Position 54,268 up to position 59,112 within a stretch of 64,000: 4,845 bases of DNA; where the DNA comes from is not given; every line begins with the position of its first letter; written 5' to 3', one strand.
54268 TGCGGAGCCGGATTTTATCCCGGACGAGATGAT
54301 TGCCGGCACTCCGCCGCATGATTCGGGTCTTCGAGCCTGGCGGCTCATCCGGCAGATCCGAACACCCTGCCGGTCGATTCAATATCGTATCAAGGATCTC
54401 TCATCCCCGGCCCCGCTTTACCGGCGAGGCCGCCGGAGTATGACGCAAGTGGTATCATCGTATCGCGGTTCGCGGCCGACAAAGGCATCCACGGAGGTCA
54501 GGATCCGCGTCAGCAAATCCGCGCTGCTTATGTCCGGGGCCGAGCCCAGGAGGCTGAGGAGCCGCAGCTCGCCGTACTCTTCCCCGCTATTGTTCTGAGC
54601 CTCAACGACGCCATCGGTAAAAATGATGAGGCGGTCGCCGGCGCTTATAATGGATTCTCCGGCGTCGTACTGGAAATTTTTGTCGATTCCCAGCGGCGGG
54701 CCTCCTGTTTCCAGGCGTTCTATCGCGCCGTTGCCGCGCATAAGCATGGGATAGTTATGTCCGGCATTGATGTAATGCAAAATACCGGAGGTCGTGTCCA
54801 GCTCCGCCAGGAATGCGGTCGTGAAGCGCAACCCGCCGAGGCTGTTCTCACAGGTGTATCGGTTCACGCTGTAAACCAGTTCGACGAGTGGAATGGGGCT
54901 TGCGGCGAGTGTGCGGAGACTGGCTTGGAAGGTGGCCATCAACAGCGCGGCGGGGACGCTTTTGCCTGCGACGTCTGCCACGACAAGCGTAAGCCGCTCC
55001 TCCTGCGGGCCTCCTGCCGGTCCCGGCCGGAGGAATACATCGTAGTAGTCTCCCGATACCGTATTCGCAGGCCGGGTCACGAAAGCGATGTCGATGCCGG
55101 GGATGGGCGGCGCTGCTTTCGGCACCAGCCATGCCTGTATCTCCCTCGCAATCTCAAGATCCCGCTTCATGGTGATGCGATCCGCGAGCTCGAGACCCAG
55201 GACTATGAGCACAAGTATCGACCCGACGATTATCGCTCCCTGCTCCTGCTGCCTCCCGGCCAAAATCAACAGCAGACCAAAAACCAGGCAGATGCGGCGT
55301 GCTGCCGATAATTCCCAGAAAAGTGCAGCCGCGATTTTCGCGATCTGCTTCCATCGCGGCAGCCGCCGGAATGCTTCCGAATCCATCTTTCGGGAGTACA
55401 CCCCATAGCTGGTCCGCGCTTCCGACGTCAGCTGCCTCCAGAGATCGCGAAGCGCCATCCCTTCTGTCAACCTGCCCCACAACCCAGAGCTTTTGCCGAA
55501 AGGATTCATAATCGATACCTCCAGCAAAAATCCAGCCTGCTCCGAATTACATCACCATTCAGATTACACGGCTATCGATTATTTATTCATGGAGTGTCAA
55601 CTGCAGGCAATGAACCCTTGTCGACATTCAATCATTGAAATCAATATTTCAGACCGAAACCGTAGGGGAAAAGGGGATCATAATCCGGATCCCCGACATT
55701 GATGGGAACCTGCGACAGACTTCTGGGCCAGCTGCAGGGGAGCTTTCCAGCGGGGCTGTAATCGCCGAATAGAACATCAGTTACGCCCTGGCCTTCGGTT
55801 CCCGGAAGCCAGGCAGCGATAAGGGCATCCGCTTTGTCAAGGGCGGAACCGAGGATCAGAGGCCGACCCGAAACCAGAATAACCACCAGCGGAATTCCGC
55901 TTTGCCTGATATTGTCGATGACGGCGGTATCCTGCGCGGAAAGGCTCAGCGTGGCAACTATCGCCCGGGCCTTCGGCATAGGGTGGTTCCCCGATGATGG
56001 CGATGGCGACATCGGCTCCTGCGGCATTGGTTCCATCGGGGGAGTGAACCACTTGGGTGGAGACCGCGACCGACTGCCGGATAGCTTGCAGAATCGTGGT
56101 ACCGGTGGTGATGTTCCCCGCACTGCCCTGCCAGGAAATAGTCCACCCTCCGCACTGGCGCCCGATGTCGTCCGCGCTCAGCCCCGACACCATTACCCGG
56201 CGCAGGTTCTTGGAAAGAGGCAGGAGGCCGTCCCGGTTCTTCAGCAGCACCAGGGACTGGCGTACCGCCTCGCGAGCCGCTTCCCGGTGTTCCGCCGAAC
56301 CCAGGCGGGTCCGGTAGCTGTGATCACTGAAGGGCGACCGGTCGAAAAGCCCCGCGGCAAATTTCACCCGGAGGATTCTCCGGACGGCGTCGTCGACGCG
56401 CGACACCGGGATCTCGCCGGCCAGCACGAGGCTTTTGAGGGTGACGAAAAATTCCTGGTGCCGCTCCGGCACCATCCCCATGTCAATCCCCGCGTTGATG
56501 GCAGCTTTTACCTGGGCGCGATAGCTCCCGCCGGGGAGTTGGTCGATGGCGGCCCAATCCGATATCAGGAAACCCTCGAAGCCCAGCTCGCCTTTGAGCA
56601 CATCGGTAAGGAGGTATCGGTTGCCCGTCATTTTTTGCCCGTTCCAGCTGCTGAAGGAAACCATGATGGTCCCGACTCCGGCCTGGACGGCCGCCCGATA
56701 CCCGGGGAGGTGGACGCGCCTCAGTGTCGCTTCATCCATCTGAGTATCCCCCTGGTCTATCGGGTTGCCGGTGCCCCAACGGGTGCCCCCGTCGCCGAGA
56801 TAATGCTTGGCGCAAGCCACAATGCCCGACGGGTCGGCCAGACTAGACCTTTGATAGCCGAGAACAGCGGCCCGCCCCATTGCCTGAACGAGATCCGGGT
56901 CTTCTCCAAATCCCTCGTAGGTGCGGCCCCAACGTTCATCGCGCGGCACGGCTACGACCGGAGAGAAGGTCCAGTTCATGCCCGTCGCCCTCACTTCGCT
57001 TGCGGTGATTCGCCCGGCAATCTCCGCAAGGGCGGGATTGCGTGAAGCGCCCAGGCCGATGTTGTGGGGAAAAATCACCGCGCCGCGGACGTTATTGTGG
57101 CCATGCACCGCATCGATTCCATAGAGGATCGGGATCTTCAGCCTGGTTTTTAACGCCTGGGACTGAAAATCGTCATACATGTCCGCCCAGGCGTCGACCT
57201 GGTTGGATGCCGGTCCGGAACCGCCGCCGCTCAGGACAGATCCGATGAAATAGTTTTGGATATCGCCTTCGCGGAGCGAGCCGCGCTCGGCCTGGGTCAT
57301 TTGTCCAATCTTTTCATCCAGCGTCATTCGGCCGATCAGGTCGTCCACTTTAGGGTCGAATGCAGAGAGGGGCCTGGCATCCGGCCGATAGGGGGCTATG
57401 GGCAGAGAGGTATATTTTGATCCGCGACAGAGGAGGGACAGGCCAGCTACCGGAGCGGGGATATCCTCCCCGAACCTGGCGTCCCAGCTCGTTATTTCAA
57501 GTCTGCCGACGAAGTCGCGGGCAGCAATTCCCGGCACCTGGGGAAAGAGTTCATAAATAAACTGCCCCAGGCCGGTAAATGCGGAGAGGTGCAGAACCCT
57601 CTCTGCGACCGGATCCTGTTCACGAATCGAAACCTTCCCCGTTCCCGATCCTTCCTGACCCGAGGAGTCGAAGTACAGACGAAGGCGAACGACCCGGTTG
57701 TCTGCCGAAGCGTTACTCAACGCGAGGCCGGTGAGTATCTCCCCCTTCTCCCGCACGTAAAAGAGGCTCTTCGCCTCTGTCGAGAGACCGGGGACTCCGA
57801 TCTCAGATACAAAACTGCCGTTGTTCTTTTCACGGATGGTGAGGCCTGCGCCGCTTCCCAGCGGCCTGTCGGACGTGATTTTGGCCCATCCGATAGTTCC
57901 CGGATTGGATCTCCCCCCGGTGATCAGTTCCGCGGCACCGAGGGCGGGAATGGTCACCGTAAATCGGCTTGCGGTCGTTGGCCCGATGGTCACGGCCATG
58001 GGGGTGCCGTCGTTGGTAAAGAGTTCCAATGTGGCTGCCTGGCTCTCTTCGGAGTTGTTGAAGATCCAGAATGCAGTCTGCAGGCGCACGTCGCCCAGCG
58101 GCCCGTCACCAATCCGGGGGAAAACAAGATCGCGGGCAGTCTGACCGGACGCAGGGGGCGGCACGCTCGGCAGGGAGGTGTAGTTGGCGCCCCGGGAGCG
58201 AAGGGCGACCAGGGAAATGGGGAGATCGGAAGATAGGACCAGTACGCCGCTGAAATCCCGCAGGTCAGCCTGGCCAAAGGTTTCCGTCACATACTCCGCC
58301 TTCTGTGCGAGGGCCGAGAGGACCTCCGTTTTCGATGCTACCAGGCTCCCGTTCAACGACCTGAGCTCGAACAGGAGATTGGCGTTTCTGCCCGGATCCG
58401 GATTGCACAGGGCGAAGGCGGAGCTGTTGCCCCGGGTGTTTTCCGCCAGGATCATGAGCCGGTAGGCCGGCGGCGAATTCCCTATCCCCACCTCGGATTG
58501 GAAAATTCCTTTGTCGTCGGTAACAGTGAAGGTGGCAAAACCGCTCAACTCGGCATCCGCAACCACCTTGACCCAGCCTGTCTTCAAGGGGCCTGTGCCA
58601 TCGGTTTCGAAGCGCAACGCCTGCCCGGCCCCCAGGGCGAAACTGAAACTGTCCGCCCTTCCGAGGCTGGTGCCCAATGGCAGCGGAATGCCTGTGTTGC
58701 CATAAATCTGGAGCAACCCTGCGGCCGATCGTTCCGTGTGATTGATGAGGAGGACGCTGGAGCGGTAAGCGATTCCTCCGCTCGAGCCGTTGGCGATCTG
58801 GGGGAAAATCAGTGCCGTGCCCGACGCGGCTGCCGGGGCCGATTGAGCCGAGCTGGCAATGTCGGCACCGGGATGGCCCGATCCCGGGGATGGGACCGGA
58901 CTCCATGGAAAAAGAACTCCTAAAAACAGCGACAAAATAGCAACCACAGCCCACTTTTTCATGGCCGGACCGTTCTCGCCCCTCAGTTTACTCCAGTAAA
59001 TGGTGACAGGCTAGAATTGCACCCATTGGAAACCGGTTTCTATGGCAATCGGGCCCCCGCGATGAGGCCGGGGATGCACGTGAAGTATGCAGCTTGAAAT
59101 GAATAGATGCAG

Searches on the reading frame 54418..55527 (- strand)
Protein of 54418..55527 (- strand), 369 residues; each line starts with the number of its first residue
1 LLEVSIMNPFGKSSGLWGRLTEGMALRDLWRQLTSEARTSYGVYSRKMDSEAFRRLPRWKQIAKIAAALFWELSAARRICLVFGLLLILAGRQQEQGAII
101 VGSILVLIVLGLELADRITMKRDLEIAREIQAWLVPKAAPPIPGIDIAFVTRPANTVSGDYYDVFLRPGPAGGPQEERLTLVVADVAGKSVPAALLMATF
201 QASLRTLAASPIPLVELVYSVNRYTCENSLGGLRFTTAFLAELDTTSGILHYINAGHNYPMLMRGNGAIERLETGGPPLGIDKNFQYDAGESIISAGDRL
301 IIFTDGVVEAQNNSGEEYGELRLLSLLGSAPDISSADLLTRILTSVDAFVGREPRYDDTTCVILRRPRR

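Call 37: search_protein_families(library=pfam, proteins=[window:54418-55527:-], max_evalue=0.00001)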
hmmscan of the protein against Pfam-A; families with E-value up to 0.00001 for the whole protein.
window:54418-55527:- (369 aa): 1 family
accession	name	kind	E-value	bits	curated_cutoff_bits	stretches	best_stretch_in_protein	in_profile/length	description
PF07228.17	SpoIIE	-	2.6e-45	155.2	25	1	176-366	2-191/192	Stage II sporulation protein E (SpoIIE)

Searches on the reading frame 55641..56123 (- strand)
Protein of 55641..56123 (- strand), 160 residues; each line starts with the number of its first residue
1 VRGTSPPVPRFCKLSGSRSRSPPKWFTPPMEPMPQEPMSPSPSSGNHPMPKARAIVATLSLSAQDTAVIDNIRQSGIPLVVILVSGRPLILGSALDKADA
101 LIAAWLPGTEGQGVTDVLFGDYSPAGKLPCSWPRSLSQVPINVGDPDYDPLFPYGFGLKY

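Call 79: search_protein_families(library=pfam, proteins=[window:55641-56123:-], max_evalue=0.001)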
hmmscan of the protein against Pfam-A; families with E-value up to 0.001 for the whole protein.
window:55641-56123:- (160 aa): 1 family
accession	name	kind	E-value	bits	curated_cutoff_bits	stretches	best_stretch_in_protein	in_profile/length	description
PF01915.27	Glyco_hydro_3_C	-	6.2e-26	92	31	1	57-160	92-200/200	Glycosyl hydrolase family 3 C-terminal domain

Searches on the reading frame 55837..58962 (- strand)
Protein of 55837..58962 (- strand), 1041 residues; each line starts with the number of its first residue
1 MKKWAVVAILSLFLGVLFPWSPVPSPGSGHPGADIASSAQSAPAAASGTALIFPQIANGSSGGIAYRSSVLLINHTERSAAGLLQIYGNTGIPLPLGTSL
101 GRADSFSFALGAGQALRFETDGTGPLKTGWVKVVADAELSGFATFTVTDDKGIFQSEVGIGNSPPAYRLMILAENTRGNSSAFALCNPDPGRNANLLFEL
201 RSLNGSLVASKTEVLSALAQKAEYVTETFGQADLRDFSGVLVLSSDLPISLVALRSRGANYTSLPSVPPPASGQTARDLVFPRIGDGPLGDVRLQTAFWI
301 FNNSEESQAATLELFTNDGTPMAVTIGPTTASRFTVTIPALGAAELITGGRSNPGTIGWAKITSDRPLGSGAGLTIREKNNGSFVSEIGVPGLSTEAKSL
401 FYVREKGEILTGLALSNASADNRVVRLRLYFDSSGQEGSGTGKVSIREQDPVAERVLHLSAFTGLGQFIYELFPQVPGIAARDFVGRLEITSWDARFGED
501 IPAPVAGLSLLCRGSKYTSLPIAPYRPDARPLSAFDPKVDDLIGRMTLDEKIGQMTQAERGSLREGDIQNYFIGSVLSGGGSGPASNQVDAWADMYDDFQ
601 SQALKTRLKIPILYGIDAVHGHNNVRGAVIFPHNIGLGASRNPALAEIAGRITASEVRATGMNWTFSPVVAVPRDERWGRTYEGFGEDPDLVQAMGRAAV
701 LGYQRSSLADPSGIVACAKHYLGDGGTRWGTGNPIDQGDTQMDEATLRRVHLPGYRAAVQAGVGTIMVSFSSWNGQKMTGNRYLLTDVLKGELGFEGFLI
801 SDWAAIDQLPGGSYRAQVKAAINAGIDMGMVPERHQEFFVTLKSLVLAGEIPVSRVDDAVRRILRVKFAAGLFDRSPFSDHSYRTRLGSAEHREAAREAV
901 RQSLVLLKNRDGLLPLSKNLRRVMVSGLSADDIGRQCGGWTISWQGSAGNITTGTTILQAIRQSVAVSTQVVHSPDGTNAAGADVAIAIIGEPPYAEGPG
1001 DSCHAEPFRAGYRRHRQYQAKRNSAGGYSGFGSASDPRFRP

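Call 37: search_protein_families(library=pfam, proteins=[window:55837-58962:-], max_evalue=0.00001)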
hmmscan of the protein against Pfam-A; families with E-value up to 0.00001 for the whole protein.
window:55837-58962:- (1041 aa): 2 families
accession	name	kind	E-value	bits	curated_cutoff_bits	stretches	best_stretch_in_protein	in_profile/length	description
PF00933.27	Glyco_hydro_3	-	1.2e-75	255.3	27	1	547-866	1-316/316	Glycosyl hydrolase family 3 N terminal domain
PF01915.27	Glyco_hydro_3_C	-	2.5e-12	47.6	31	1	904-998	1-86/200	Glycosyl hydrolase family 3 C-terminal domain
